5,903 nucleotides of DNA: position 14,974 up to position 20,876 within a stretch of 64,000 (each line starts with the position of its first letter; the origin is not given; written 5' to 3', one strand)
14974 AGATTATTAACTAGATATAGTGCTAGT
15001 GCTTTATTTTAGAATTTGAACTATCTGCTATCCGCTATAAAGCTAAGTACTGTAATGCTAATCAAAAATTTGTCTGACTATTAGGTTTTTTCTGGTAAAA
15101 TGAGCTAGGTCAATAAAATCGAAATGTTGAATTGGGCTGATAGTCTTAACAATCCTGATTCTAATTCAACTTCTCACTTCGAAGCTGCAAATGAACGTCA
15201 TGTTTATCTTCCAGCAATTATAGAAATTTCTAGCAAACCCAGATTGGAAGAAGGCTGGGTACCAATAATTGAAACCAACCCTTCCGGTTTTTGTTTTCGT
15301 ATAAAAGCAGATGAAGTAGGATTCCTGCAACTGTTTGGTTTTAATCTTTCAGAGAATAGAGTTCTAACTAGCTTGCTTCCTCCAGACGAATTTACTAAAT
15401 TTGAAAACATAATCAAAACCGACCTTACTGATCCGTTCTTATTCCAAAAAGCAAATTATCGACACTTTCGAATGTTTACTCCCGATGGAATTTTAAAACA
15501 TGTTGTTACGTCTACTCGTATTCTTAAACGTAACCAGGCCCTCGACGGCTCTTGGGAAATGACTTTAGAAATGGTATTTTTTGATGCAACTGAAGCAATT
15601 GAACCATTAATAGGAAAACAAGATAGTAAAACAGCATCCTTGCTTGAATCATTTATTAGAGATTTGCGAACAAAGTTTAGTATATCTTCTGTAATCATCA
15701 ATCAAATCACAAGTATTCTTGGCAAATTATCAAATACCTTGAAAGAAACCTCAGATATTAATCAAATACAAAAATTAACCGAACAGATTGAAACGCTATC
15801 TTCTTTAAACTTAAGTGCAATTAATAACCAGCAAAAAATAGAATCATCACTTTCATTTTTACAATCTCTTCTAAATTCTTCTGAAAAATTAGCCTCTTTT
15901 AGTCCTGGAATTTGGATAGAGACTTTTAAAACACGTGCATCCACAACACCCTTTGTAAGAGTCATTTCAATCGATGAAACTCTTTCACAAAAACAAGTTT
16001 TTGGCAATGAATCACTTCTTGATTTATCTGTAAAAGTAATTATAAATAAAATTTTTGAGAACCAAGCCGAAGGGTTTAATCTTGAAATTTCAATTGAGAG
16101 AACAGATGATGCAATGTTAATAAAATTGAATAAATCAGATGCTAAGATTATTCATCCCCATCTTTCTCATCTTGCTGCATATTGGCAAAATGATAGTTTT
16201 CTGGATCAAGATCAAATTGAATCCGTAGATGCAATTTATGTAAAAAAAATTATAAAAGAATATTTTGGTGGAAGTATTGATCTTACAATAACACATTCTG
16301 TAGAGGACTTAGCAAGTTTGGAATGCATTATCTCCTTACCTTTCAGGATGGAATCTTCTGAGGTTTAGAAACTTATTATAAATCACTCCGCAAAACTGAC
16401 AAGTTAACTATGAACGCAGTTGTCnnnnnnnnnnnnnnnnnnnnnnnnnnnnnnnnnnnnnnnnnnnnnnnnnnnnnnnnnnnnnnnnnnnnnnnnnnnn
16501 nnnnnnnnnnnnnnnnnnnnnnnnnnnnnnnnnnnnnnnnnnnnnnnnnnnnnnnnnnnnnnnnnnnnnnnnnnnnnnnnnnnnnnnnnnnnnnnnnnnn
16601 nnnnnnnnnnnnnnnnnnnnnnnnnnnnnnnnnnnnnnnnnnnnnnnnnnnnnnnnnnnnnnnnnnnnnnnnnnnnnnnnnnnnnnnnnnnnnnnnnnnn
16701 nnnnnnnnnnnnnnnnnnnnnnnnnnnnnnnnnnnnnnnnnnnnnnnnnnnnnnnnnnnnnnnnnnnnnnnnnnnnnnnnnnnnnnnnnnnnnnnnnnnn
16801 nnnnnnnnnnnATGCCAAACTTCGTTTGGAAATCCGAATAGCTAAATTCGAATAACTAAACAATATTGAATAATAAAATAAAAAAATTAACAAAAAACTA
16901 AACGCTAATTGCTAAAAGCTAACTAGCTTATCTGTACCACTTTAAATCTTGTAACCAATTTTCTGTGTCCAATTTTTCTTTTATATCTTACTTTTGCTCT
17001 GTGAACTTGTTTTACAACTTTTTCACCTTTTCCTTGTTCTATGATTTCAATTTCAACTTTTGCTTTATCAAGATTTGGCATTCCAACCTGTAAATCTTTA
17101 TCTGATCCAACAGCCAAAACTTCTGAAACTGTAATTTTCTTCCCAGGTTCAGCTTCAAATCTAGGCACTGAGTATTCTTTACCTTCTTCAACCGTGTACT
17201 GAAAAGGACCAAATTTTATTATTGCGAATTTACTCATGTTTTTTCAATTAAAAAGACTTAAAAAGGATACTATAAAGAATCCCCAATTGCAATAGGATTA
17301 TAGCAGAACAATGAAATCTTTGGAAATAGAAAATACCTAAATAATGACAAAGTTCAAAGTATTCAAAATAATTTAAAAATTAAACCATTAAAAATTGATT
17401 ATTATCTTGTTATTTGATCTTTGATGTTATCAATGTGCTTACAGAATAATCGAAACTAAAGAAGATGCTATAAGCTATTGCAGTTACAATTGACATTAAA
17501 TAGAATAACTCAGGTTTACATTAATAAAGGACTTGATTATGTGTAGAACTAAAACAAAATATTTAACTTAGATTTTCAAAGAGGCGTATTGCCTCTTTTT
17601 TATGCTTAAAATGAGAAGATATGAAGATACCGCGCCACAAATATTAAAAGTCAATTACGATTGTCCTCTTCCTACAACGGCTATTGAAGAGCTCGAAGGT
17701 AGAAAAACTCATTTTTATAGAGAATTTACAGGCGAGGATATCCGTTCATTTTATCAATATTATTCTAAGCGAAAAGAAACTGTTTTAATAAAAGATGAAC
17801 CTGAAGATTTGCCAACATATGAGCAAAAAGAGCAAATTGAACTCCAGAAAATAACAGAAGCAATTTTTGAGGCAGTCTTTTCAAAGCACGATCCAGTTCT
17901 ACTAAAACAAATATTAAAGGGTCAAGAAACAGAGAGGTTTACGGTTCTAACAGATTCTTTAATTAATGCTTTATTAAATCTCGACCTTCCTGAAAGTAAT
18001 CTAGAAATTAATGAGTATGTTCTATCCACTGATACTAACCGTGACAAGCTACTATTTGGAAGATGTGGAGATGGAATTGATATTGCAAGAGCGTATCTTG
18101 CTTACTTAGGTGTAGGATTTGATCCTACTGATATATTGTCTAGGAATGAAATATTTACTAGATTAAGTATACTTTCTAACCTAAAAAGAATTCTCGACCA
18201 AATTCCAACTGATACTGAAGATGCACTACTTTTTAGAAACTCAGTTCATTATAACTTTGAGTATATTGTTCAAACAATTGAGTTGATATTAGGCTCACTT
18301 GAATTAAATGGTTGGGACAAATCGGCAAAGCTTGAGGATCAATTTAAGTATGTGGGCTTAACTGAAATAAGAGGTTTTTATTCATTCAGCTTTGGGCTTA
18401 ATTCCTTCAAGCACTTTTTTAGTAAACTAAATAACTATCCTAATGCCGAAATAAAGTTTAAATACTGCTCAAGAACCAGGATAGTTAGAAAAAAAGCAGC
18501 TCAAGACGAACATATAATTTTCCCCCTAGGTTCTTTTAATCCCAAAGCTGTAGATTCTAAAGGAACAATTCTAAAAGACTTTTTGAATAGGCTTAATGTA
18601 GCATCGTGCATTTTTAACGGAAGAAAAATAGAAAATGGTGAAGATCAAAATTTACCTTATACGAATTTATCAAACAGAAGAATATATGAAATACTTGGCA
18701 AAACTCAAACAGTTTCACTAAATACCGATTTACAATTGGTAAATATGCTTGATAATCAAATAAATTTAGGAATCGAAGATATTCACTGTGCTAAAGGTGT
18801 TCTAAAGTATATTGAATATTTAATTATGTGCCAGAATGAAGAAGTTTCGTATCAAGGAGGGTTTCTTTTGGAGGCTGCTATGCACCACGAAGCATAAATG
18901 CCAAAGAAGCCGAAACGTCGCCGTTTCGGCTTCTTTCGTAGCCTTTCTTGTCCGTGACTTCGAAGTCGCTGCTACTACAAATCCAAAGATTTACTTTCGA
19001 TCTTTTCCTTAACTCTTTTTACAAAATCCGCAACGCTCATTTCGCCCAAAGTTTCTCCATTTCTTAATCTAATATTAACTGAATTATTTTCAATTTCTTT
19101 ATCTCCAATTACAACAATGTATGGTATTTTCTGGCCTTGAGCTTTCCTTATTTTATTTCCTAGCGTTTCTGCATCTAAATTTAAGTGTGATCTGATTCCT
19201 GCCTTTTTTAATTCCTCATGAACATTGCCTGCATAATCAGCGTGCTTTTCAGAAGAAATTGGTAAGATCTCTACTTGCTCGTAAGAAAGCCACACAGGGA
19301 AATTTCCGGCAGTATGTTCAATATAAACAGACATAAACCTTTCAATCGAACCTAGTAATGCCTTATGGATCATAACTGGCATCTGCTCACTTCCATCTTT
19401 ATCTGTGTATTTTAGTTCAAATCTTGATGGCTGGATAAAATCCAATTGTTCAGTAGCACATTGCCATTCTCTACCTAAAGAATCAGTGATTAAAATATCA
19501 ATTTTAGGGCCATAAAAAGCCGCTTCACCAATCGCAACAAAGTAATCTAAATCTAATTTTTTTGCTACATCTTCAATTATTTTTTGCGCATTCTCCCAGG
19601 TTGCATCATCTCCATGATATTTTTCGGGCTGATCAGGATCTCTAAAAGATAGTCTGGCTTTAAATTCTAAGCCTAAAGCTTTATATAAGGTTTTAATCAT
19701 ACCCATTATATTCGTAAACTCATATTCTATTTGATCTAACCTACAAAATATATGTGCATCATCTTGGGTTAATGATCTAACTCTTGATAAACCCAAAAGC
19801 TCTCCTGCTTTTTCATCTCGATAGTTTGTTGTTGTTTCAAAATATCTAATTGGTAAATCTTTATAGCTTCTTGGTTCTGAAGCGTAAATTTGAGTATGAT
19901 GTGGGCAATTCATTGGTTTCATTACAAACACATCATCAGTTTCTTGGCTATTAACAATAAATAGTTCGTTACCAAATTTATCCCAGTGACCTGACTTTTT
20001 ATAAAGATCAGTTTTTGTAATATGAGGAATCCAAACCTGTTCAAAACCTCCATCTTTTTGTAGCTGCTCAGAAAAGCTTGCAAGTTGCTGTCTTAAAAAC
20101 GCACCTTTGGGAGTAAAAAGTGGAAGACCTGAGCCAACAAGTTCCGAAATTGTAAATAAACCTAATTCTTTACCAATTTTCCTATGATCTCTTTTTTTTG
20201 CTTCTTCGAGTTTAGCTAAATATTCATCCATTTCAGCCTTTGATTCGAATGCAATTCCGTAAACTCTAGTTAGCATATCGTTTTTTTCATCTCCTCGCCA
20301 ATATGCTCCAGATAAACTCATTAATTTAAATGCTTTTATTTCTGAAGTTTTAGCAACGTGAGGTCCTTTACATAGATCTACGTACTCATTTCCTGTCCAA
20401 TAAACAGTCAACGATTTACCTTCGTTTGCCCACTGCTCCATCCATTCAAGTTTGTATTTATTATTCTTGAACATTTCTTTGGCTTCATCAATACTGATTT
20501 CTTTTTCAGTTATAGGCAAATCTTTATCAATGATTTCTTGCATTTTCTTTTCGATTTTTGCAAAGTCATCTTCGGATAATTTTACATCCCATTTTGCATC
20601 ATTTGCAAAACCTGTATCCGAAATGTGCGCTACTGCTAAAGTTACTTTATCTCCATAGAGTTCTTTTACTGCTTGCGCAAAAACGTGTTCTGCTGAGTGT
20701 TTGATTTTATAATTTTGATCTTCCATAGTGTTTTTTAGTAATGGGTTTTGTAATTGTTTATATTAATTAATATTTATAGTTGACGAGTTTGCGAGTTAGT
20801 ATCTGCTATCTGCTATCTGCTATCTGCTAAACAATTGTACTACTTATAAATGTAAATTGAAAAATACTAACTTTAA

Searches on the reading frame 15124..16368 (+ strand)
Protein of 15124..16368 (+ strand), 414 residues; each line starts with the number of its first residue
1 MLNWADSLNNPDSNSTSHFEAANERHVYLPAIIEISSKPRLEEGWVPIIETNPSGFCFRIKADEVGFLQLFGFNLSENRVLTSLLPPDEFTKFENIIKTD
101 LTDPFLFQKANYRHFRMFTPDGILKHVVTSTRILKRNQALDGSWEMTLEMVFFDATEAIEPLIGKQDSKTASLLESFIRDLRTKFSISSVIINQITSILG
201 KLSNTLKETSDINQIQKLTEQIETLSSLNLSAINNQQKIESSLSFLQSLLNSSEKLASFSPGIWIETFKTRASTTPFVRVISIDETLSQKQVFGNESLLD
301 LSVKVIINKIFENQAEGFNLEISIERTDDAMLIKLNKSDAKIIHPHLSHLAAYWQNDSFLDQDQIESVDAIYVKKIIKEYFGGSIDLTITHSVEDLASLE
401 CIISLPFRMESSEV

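Call 12: search_protein_families(library=pfam, proteins=[window:15124-16368:+], max_evalue=0.001)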
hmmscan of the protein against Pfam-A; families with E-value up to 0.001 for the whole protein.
window:15124-16368:+ (414 aa): 0 families

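Call 29: search_protein_families(library=ncbifam, proteins=[window:15124-16368:+], max_evalue=0.1)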
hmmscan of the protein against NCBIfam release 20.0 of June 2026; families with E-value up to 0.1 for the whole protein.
window:15124-16368:+ (414 aa): 1 family
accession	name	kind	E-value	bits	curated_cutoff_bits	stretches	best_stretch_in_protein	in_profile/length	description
NF041344.1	XopF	subfamily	0.075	11.7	500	1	129-227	432-534/549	XopF/Hpa4 family type III secretion system effector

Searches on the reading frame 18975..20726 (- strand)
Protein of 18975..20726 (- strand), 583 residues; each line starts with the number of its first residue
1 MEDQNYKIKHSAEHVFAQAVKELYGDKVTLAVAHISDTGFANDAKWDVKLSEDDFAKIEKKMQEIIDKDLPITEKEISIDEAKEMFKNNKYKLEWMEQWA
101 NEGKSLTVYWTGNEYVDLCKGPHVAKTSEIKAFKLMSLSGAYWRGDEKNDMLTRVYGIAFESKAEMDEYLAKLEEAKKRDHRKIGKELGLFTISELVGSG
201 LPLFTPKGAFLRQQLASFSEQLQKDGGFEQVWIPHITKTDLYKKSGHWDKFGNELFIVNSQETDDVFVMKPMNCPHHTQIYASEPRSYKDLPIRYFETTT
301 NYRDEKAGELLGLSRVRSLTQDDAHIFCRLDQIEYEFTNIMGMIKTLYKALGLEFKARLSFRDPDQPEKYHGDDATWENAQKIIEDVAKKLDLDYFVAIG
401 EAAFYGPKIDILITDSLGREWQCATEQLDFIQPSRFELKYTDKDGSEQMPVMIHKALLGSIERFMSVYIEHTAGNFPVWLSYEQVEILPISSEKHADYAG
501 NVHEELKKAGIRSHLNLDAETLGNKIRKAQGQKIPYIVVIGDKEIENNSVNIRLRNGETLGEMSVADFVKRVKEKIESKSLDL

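Call 11: search_protein_families(library=pfam, proteins=[window:18975-20726:-], max_evalue=0.001)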
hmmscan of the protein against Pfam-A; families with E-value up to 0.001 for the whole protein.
window:18975-20726:- (583 aa): 3 families
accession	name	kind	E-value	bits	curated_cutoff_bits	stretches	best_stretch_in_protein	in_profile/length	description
PF00587.30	tRNA-synt_2b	-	3.4e-42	144.9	29.3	1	261-471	5-178/179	tRNA synthetase class II core domain (G, H, P, S and T)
PF03129.25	HGTP_anticodon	-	2.5e-23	82.4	21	1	484-575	1-94/94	Anticodon binding domain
PF07973.19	tRNA_SAD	-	2.3e-15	56.7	24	1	107-156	2-44/44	Threonyl and Alanyl tRNA synthetase second additional domain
